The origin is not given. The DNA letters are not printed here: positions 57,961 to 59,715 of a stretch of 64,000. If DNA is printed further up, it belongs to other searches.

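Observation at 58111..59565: First gene of the operon is an HCO subunit-I paralog that has lost two of three CuB ligands but keeps the haem ligands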

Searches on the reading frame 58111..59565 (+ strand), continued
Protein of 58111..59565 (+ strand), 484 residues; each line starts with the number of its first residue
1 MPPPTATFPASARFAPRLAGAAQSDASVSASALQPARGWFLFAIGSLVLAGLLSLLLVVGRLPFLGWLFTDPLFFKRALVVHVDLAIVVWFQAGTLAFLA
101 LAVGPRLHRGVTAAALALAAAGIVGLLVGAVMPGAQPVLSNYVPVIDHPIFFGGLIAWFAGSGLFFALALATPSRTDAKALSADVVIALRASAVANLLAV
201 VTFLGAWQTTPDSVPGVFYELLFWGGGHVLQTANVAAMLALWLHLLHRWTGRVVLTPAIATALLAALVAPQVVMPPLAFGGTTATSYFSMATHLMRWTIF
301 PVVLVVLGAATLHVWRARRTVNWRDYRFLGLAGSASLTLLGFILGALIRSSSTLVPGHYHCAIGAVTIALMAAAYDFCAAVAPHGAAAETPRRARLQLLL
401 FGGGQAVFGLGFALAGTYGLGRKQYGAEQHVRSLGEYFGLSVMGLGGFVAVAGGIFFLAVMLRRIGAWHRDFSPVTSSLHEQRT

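Call 51: find_encoding_contigs(protein=P0258, flank=7000, max_places=2)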
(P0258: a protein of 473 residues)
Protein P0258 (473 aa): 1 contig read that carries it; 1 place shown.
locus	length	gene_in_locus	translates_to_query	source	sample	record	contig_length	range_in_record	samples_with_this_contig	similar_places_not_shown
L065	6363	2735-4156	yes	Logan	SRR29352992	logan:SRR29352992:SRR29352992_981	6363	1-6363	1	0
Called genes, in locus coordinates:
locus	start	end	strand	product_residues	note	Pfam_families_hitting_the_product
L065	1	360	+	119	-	?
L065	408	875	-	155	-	PF01230:HIT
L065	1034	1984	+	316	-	PF00892:EamA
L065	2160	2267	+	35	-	-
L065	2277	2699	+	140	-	PF04238:DUF420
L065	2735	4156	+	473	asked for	PF00115:COX1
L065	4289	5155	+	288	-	PF01040:UbiA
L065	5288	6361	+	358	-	?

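Call 52: find_encoding_contigs(protein=P0229, flank=7000, max_places=2)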
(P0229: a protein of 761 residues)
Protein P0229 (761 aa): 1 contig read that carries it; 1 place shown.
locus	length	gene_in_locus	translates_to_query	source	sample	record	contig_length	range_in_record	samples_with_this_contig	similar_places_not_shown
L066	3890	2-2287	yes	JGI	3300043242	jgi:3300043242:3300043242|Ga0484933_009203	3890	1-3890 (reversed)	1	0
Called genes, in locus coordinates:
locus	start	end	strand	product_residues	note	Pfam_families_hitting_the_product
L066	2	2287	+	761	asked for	PF00033:Cytochrome_B, PF13631:Cytochrom_B_N_2, PF00115:COX1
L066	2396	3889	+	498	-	?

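Call 53: search_protein_families(library=pfam, proteins=[P0228, P0243, P0124, P0131, P0229, P0256], max_evalue=0.01)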
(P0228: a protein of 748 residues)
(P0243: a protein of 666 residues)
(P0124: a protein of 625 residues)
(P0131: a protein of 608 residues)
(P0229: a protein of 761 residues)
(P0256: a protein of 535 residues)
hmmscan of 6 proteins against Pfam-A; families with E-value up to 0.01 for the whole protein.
P0228 (748 aa): 2 families
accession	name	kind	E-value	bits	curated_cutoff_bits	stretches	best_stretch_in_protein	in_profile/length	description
PF01040.23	UbiA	-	2.1e-45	155.4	34.2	1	484-727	3-244/250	UbiA prenyltransferase family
PF00115.25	COX1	-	2.3e-15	56.9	34.8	1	10-415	4-425/436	Cytochrome C and Quinol oxidase polypeptide I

P0243 (666 aa): 10 families
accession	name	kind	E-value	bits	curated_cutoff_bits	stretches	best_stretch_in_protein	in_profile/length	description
PF00115.25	COX1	-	1.6e-16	60.7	34.8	1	17-408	2-418/436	Cytochrome C and Quinol oxidase polypeptide I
PF07719.23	TPR_2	-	1.5e-10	40.8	27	0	560-590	2-32/34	Tetratricopeptide repeat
PF13414.12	TPR_11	-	3.8e-08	33.3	26.8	1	540-569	9-38/42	TPR repeat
PF14559.12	TPR_19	-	8.2e-06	26.5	25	1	536-588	2-54/68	Tetratricopeptide repeat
PF13174.12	TPR_6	-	0.0001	23.2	26.3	0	529-556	4-31/33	Tetratricopeptide repeat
PF13432.12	TPR_16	-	0.00018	22.3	32.7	1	570-622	8-60/65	Tetratricopeptide repeat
PF13371.12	TPR_9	-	0.00018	21.9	35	1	569-637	5-72/73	Tetratricopeptide repeat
PF13431.12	TPR_17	-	0.0014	19.2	24.4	0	550-576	4-30/34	Tetratricopeptide repeat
PF00515.34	TPR_1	-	0.002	18.3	27.8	0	537-557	13-33/34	Tetratricopeptide repeat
PF13181.12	TPR_8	-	0.0038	17.7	25.7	0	560-590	2-32/34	Tetratricopeptide repeat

P0124 (625 aa): 1 family
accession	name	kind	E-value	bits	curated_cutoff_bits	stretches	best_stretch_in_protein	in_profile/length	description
PF00115.25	COX1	-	0.0067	15.8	34.8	0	35-397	4-367/436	Cytochrome C and Quinol oxidase polypeptide I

P0131 (608 aa): 1 family
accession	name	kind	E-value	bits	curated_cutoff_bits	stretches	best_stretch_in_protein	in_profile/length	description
PF00115.25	COX1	-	6.4e-14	52.1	34.8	2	88-328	3-253/436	Cytochrome C and Quinol oxidase polypeptide I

P0229 (761 aa): 5 families
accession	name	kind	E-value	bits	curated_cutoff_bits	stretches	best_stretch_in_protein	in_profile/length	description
PF00033.24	Cytochrome_B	-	5.7e-18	65.9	27.2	1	35-209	10-183/189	Cytochrome b/b6/petB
PF00115.25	COX1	-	6.4e-15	55.4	34.8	1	329-734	3-428/436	Cytochrome C and Quinol oxidase polypeptide I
PF13631.11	Cytochrom_B_N_2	-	5.4e-12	46.4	27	1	101-220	5-125/169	Cytochrome b(N-terminal)/b6/petB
PF14358.11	DUF4405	-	0.0014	19.5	26.7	1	43-107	4-62/66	Domain of unknown function (DUF4405)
PF11654.13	NCE101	-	0.0033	17.6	24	1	50-79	10-37/45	Non-classical export protein 1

P0256 (535 aa): 0 families

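Call 60: find_related_loci(query=A4, collection=metagenome_contigs, flank=9000)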
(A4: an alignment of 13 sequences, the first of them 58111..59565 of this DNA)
Query A4 (484 aa) in metagenome_contigs; peptide patterns used: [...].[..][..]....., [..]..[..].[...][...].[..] (x = any residue, [..] = any of these).
419 stretches matched a pattern; 369 encode a relative of the query (tblastn E <= 1e-3); the best 80 are kept; 80 distinct loci.
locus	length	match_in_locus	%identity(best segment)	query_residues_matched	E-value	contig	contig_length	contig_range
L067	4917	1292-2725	88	1-484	0e+0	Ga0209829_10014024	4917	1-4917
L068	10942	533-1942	80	1-471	0e+0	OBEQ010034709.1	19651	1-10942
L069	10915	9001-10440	78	1-484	0e+0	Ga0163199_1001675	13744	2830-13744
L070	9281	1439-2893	79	1-484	0e+0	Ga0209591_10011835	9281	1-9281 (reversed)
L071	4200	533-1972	77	1-484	0e+0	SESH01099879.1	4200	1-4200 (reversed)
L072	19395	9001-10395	79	21-484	0e+0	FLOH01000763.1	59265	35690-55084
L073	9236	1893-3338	78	1-484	0e+0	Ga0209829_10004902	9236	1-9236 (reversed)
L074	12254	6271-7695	78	1-474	0e+0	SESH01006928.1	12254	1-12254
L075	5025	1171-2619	78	1-482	0e+0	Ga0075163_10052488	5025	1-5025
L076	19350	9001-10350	79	21-470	0e+0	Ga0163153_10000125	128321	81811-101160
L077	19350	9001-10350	79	21-470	0e+0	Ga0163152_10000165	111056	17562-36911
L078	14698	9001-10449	78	1-484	0e+0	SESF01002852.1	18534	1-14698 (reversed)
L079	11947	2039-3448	76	1-470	0e+0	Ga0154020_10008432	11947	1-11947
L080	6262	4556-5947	75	21-484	0e+0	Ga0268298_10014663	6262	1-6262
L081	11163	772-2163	75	21-484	0e+0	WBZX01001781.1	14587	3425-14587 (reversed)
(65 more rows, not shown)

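Call 62: search_protein_families(library=pfam, proteins=[L066:2396-3889:+, L065:5288-6361:+, L065:1-360:+, L064:333-1277:+, L058:6050-7315:+, L058:7324-7662:+], max_evalue=0.01)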
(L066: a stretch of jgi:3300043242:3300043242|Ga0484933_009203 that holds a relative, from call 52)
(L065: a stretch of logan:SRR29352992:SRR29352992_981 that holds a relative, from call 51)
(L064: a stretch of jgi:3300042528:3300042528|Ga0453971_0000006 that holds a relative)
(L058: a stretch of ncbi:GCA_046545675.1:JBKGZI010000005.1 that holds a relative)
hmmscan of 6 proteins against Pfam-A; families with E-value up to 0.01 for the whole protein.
L066:2396-3889:+ (498 aa): 3 families
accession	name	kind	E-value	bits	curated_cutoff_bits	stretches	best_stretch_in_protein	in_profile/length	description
PF02239.22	Cytochrom_D1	-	6.9e-122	407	25.5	1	182-496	2-305/368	Cytochrome D1 heme domain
PF13442.11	Cytochrome_CBB3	-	2.8e-13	50.4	27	1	71-145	2-68/68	Cytochrome C oxidase, cbb3-type, subunit III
PF00034.26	Cytochrom_C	-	2.7e-06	29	21.3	1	73-147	2-88/90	Cytochrome c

L065:5288-6361:+ (358 aa): 2 families
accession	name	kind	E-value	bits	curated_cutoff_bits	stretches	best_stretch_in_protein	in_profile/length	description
PF00875.24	DNA_photolyase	-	5.7e-44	150.4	26.6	1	32-201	1-163/164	DNA photolyase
PF03441.19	FAD_binding_7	-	2e-14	53.9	27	1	303-358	1-58/203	FAD binding domain of DNA photolyase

L065:1-360:+ (119 aa): 0 families

L064:333-1277:+ (314 aa): 0 families

L058:6050-7315:+ (421 aa): 1 family
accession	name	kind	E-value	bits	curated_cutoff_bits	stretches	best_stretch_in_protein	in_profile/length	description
PF02830.23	V4R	-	2.1e-07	31.3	31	1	125-173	16-61/62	V4R domain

L058:7324-7662:+ (112 aa): 0 families

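Call 64: find_encoding_contigs(protein=P0228, flank=7000, max_places=2)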
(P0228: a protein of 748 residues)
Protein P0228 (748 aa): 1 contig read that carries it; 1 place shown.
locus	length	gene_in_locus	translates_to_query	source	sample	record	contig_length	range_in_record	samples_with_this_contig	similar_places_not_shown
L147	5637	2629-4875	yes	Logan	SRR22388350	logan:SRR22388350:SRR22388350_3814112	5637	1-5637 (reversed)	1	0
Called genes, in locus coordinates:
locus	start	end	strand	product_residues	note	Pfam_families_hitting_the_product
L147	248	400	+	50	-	-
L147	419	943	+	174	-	-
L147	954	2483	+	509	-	PF00115:COX1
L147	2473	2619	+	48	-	-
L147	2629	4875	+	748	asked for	PF00115:COX1, PF01040:UbiA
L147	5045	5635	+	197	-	?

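Call 65: find_encoding_contigs(protein=P0231, flank=7000, max_places=2)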
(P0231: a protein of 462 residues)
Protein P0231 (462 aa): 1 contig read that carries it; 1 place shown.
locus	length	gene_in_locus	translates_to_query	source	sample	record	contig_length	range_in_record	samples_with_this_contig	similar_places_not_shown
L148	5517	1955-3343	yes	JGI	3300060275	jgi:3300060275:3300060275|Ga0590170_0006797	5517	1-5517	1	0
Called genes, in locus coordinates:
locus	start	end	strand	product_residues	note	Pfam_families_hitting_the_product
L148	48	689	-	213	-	PF02630:SCO1-SenC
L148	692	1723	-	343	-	PF02628:COX15-CtaA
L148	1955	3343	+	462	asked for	PF00115:COX1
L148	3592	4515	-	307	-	PF01040:UbiA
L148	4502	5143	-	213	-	PF26971:TM-like_Thioredoxin-like_C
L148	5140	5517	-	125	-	?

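Call 66: find_encoding_contigs(protein=P0260, flank=7000, max_places=2)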
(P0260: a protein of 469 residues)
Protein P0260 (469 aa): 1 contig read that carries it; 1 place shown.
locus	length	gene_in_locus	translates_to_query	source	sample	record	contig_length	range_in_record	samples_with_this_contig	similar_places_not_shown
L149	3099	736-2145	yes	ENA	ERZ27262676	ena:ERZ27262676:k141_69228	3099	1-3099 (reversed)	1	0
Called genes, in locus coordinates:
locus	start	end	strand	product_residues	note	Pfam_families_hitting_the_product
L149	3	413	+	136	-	?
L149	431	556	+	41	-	-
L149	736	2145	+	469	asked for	PF00115:COX1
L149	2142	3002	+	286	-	PF01040:UbiA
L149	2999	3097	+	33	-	?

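Call 68: search_protein_families(library=pfam, proteins=[L012:12789-15002:+, L012:15312-16103:-, L012:16194-16712:+, L147:954-2483:+, L147:419-943:+, L147:5045-5635:+], max_evalue=0.01)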
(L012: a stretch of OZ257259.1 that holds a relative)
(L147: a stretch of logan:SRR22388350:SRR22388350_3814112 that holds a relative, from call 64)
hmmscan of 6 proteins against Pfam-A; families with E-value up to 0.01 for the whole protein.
L012:12789-15002:+ (737 aa): 14 families
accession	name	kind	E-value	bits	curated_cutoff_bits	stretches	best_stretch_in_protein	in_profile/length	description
PF00033.24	Cytochrome_B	-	5.9e-21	75.6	27.2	1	86-264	7-186/189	Cytochrome b/b6/petB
PF13631.11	Cytochrom_B_N_2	-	2.6e-10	41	27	1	150-270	2-123/169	Cytochrome b(N-terminal)/b6/petB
PF00037.32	Fer4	-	7.6e-09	35.5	21.1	2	394-411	2-19/24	4Fe-4S binding domain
PF12838.12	Fer4_7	-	2.7e-08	34.6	27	1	362-412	1-50/52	4Fe-4S dicluster domain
PF14697.11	Fer4_21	-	4.4e-08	33.6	35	1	393-426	1-34/59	4Fe-4S dicluster domain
PF12837.12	Fer4_6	-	9e-06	25.8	25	1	393-413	2-22/24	4Fe-4S binding domain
PF13187.11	Fer4_9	-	1.1e-05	25.7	27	1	362-413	1-50/52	4Fe-4S dicluster domain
PF13183.11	Fer4_8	-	0.00025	22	27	0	360-377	2-19/68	4Fe-4S dicluster domain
PF13237.11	Fer4_10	-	0.00047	20.5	25.5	1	359-410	5-52/53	4Fe-4S dicluster domain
PF02662.21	FlpD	-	0.00065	20.1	22.3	1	469-526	24-83/123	Methyl-viologen-reducing hydrogenase, delta subunit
PF12797.12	Fer4_2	-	0.00065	19.9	24.5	1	395-410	5-20/22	4Fe-4S binding domain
PF13534.11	Fer4_17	-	0.0025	18.8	22.2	0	359-374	42-57/61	4Fe-4S dicluster domain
PF14358.11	DUF4405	-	0.0055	17.6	26.7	1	103-159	10-62/66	Domain of unknown function (DUF4405)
PF25160.1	LdpA_Fe-S-bd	-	0.0059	16.8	27.6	0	355-381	20-46/49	LdpA Fe-S cluster-binding domain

L012:15312-16103:- (263 aa): 4 families
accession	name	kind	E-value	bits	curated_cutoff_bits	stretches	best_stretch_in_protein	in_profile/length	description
PF07883.17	Cupin_2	-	3.2e-09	36.8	27.2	1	191-250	2-61/70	Cupin domain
PF02311.25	AraC_binding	-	2.8e-06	27.5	21.1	1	198-249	14-65/135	AraC-like ligand binding domain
PF08007.18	JmjC_2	-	0.0031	17.5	22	1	228-252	89-112/127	JmjC domain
PF05899.18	Cupin_3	-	0.0091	16.1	23.5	0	210-244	28-63/74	EutQ-like cupin domain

L012:16194-16712:+ (172 aa): 0 families

L147:954-2483:+ (509 aa): 1 family
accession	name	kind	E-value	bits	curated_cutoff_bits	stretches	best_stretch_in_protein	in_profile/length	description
PF00115.25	COX1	-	1.1e-62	212.7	34.8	1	23-469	2-424/436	Cytochrome C and Quinol oxidase polypeptide I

L147:419-943:+ (174 aa): 2 families
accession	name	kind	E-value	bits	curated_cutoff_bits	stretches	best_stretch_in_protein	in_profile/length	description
PF00116.26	COX2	-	5.1e-05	23.6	22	1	108-168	54-114/120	Cytochrome C oxidase subunit II, periplasmic domain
PF13473.12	Cupredoxin_1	-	0.0011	19.4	27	1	102-173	37-104/104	Cupredoxin-like domain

L147:5045-5635:+ (197 aa): 3 families
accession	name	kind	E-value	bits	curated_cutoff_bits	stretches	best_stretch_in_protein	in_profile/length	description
PF02630.20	SCO1-SenC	-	6.8e-22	78.3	22.8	1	1-125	7-133/134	SCO1/SenC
PF00578.27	AhpC-TSA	-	7.8e-06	26.3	26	1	2-72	12-72/124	AhpC/TSA family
PF08534.16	Redoxin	-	0.00012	22.3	26.6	1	2-128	15-130/148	Redoxin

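Call 71: search_dna_similar(query=window:58111-59565:+, collection=plasmids, mode=protein, max_rows=15, max_evalue=1e-10)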
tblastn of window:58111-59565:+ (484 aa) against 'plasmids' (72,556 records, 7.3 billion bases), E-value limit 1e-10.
No match.
